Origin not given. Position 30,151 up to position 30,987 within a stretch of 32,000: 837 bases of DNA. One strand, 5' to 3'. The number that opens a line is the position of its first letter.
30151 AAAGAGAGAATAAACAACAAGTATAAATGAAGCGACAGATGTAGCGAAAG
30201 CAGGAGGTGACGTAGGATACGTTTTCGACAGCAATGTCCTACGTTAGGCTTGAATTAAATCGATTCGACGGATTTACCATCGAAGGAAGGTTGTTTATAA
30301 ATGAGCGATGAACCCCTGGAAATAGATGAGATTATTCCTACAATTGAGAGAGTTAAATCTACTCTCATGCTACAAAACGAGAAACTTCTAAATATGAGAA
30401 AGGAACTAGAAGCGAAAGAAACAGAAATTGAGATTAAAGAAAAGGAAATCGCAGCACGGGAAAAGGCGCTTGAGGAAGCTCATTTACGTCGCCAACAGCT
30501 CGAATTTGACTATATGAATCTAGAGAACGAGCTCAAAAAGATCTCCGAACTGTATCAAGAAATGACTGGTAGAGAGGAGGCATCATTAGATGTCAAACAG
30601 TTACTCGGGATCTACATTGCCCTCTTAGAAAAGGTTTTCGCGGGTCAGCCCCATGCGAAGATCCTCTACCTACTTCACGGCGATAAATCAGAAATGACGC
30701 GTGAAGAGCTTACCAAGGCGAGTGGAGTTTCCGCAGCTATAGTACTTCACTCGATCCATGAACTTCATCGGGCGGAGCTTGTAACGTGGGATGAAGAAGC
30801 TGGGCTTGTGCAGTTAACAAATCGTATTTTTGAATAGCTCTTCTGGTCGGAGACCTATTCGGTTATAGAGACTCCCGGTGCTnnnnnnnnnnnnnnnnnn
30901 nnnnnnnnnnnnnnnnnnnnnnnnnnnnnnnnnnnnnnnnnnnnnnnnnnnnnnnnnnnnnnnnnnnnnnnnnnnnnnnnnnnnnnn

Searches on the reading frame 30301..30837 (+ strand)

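Call 56: search_protein_families(library=pfam, proteins=[window:30301-30837:+], max_evalue=10)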
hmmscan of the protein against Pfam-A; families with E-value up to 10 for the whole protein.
window:30301-30837:+ (178 aa): 6 families
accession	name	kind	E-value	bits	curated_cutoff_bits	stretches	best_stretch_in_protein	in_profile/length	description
PF01022.26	HTH_5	-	0.015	15.6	22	1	120-162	6-46/47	Bacterial regulatory protein, arsR family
PF03938.19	OmpH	-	0.085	13.5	32.4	1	30-93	29-90/141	Outer membrane protein (OmpH-like)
PF12072.13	RNase_Y_N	-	0.12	12.3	32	1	17-87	82-149/201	RNase Y N-terminal region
PF10186.14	ATG14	-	0.26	10.8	33.2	1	15-93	64-139/347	Vacuolar sorting 38 and autophagy-related subunit 14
PF05278.17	PEARLI-4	-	0.31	11.1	29.9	1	24-82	162-220/234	Arabidopsis phospholipase-like protein (PEARLI 4)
PF14713.11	DUF4464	-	0.6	10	27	1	21-100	22-100/230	Domain of unknown function (DUF4464)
